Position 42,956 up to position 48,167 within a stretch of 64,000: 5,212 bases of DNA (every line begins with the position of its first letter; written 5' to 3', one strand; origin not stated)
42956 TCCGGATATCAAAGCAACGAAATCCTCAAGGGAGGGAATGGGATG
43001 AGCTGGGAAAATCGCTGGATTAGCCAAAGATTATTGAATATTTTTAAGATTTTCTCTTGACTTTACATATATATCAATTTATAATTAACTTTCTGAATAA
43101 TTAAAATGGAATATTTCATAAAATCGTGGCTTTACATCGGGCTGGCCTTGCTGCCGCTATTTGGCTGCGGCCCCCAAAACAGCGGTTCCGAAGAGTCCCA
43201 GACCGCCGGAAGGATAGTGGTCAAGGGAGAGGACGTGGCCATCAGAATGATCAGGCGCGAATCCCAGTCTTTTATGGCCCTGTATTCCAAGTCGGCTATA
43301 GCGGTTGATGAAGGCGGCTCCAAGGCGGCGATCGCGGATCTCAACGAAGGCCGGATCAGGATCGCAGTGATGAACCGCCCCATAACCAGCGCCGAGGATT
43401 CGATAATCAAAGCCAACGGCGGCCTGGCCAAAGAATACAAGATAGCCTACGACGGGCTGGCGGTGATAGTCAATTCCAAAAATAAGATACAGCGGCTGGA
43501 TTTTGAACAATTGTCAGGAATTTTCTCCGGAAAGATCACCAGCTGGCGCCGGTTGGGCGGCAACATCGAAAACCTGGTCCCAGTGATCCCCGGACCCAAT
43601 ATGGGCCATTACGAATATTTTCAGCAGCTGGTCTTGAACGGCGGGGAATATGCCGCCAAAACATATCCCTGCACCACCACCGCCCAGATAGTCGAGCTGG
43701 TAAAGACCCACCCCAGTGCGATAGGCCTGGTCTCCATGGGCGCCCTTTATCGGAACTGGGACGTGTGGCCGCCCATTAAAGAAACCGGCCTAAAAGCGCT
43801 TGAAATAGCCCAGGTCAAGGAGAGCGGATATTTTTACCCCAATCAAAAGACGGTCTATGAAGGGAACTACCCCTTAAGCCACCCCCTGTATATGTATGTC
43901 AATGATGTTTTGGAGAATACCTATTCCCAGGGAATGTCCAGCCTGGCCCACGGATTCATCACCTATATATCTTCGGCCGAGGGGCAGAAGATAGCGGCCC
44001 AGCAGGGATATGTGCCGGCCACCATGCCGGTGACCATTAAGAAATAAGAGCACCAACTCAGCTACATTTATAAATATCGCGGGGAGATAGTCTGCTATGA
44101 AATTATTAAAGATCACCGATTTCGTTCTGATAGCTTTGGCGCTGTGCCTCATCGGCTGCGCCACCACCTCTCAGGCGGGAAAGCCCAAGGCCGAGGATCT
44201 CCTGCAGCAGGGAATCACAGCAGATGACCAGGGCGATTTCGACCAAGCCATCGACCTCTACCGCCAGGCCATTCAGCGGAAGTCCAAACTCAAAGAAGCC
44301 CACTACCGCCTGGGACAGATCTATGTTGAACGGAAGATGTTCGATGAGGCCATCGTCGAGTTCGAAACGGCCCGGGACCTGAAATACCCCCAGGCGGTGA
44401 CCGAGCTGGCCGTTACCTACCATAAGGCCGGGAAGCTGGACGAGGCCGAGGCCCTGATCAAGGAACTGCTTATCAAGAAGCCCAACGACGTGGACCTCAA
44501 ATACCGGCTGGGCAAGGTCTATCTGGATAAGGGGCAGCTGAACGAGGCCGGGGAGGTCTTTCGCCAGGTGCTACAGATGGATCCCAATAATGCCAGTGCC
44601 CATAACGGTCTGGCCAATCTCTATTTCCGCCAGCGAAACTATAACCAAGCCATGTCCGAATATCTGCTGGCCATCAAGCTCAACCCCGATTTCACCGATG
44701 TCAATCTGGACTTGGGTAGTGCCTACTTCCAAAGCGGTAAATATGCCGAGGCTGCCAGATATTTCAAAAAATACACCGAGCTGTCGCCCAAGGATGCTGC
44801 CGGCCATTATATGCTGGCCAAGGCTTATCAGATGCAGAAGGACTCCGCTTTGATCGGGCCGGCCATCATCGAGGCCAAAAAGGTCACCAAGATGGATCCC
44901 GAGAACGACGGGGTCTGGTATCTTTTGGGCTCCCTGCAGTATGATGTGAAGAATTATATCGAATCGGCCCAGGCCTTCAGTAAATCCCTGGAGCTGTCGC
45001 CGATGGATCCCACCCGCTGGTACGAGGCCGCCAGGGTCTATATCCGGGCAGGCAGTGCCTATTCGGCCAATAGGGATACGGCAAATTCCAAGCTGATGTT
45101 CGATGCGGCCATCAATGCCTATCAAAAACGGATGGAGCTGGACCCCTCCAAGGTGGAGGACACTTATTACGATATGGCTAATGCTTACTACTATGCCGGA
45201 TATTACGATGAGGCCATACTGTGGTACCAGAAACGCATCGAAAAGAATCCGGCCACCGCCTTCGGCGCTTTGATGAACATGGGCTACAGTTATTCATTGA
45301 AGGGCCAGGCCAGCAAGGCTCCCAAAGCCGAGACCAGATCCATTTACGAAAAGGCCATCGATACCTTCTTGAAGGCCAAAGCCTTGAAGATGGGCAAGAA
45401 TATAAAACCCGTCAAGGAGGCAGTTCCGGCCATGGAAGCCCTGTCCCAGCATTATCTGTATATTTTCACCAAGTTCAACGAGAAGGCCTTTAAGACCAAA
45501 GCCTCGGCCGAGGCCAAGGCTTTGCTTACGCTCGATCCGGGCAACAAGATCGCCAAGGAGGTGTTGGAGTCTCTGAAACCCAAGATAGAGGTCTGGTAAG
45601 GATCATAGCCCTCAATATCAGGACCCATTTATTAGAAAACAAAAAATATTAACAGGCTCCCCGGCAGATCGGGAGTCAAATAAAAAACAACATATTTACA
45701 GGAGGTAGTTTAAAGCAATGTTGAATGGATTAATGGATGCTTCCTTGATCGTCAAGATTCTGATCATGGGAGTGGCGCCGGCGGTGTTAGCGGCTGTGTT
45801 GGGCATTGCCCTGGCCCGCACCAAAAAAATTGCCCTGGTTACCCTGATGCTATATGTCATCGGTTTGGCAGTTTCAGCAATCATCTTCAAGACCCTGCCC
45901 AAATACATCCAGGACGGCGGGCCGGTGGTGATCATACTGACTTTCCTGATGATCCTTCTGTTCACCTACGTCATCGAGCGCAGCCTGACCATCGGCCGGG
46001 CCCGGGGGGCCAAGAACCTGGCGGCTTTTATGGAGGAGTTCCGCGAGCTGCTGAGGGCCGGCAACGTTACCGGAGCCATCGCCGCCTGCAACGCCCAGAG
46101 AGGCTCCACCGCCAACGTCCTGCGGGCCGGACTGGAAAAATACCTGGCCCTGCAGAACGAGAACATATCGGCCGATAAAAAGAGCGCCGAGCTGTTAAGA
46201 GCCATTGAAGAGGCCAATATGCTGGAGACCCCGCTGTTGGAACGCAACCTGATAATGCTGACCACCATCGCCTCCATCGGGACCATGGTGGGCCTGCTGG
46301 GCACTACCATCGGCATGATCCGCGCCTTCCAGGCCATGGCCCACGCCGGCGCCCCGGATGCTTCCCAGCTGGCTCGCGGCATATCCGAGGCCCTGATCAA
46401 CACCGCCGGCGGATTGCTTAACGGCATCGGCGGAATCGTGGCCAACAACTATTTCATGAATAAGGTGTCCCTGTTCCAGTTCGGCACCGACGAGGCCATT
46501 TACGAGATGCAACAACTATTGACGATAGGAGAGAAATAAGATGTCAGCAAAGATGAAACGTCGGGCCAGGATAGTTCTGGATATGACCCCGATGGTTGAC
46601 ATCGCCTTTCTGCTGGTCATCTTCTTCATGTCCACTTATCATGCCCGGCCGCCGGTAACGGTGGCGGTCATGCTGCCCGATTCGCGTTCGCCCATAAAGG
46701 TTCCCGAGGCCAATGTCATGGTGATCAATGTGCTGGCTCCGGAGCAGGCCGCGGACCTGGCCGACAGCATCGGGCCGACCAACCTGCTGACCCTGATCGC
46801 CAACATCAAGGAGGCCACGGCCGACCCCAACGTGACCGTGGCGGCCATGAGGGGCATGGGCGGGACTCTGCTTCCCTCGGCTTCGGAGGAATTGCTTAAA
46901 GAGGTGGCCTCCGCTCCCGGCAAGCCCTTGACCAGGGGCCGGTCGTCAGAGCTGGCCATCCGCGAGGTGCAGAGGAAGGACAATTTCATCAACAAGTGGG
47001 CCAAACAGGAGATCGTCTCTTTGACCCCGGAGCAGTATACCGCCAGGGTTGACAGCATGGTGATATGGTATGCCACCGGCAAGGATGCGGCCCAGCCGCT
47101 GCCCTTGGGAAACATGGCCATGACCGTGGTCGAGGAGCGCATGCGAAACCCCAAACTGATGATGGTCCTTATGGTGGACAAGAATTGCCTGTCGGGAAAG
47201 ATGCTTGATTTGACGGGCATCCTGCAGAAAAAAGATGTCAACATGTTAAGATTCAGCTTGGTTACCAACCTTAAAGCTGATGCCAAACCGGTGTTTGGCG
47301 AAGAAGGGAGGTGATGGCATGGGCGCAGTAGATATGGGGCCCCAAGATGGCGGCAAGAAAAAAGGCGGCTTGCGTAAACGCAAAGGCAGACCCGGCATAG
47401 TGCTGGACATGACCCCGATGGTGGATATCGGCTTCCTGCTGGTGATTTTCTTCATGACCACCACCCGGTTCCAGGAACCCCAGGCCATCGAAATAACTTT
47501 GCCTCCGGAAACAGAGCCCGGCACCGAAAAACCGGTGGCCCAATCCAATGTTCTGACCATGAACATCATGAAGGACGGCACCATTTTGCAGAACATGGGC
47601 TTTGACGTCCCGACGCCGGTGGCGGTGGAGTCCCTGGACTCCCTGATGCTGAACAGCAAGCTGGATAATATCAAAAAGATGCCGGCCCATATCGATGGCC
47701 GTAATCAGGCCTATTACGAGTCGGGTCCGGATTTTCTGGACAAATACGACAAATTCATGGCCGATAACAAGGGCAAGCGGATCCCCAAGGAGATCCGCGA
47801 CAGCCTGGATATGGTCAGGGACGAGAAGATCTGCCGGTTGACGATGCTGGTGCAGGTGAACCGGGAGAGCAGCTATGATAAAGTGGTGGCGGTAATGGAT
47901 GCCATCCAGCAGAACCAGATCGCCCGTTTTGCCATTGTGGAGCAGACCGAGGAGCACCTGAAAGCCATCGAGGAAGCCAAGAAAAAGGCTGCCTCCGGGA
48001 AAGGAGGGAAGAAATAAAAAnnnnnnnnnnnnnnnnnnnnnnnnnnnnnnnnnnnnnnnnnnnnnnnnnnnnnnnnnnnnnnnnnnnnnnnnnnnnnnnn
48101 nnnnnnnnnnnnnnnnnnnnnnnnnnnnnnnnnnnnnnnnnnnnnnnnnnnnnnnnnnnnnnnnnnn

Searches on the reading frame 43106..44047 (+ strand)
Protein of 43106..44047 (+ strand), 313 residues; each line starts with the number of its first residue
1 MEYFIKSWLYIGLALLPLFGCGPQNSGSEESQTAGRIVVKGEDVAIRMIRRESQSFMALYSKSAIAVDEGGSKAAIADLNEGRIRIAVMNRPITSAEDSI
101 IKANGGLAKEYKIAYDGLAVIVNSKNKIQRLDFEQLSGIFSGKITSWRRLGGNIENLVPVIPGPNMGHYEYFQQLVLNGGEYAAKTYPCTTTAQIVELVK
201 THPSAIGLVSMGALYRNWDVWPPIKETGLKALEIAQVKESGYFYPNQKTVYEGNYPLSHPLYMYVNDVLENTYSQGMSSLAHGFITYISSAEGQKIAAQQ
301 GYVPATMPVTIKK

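Call 78: search_protein_families(library=pfam, proteins=[window:43106-44047:+], max_evalue=0.00001)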
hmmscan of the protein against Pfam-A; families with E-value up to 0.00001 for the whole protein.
window:43106-44047:+ (313 aa): 1 family
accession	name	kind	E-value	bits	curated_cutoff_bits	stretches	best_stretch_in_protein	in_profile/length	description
PF12849.12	PBP_like_2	-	1.7e-39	136.7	27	1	28-292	3-267/267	PBP superfamily domain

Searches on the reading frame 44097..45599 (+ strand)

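Call 78: search_protein_families(library=pfam, proteins=[window:44097-45599:+], max_evalue=0.00001)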
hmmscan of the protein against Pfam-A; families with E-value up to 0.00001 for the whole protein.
window:44097-45599:+ (500 aa): 25 families
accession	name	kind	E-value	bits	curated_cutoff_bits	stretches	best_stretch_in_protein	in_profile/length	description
PF07719.23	TPR_2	-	7.7e-46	150.9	27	0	166-198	1-33/34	Tetratricopeptide repeat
PF00515.34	TPR_1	-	3.3e-41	137.9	27.8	1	166-199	1-34/34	Tetratricopeptide repeat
PF14559.12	TPR_19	-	2.2e-40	137.3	25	5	143-198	2-57/68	Tetratricopeptide repeat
PF13414.12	TPR_11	-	5.9e-40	135.1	26.8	4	139-179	1-41/42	TPR repeat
PF13181.12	TPR_8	-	6.8e-37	122.9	25.7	1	133-165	2-34/34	Tetratricopeptide repeat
PF13432.12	TPR_16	-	2e-33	114.9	32.7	2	136-197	1-62/65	Tetratricopeptide repeat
PF13431.12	TPR_17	-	1.5e-30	103.3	24.4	0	155-185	2-32/34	Tetratricopeptide repeat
PF13428.12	TPR_14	-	2.8e-29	99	23.5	0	203-243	4-44/44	Tetratricopeptide repeat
PF13176.12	TPR_7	-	4.2e-22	76.8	27.9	0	358-385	3-32/36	Tetratricopeptide repeat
PF13424.12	TPR_12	-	4.7e-20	72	30.1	0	136-193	7-72/77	Tetratricopeptide repeat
PF12895.13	ANAPC3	-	7.9e-18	65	27.2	0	113-186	4-76/82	Anaphase-promoting complex, cyclosome, subunit 3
PF23914.1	TPR_CcmH_CycH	-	2e-16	60.7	42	1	125-233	43-154/158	Cytochrome c-type biogenesis protein H TPR domain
PF13371.12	TPR_9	-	1.6e-15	57.3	35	1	173-234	2-63/73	Tetratricopeptide repeat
PF24575.1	TPR_Slam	-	1e-14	55.3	35.2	1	37-86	52-101/104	Surface lipoprotein assembly modifier, N-terminal TPR repeats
PF13174.12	TPR_6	-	7e-14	51.9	26.3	0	136-164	4-32/33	Tetratricopeptide repeat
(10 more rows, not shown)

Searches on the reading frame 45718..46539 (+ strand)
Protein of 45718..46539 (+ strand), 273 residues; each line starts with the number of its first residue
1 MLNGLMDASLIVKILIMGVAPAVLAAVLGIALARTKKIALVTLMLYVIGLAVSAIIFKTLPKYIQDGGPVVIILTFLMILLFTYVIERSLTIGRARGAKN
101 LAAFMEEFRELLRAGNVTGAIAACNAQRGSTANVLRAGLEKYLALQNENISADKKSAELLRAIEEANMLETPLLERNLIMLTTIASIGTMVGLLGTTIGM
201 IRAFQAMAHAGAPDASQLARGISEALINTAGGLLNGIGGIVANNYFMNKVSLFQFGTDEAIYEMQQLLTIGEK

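Call 78: search_protein_families(library=pfam, proteins=[window:45718-46539:+], max_evalue=0.00001)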
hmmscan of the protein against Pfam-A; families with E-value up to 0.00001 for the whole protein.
window:45718-46539:+ (273 aa): 1 family
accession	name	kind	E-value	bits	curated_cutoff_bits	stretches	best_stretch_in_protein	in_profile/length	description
PF01618.21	MotA_ExbB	-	4.8e-25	88.2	22.9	1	132-251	7-119/127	MotA/TolQ/ExbB proton channel family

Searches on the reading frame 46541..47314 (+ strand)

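Call 78: search_protein_families(library=pfam, proteins=[window:46541-47314:+], max_evalue=0.00001)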
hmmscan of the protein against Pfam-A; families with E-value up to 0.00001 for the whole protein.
window:46541-47314:+ (257 aa): 1 family
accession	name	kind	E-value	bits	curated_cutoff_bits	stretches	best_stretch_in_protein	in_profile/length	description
PF02472.21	ExbD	-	1.3e-13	51.6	25.4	1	11-102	6-97/128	Biopolymer transport protein ExbD/TolR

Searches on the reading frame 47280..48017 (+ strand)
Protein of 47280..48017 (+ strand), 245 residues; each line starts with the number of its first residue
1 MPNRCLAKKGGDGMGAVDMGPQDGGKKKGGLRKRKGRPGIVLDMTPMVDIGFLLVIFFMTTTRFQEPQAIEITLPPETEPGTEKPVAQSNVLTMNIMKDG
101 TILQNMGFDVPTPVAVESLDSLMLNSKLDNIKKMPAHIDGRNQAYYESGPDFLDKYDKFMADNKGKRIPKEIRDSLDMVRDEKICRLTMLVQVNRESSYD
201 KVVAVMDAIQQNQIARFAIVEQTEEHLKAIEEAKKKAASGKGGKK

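Call 78: search_protein_families(library=pfam, proteins=[window:47280-48017:+], max_evalue=0.00001)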
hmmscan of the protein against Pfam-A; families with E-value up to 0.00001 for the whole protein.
window:47280-48017:+ (245 aa): 1 family
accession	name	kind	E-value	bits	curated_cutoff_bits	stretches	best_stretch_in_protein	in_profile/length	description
PF02472.21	ExbD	-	9.4e-20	71.4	25.4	1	42-222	8-126/128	Biopolymer transport protein ExbD/TolR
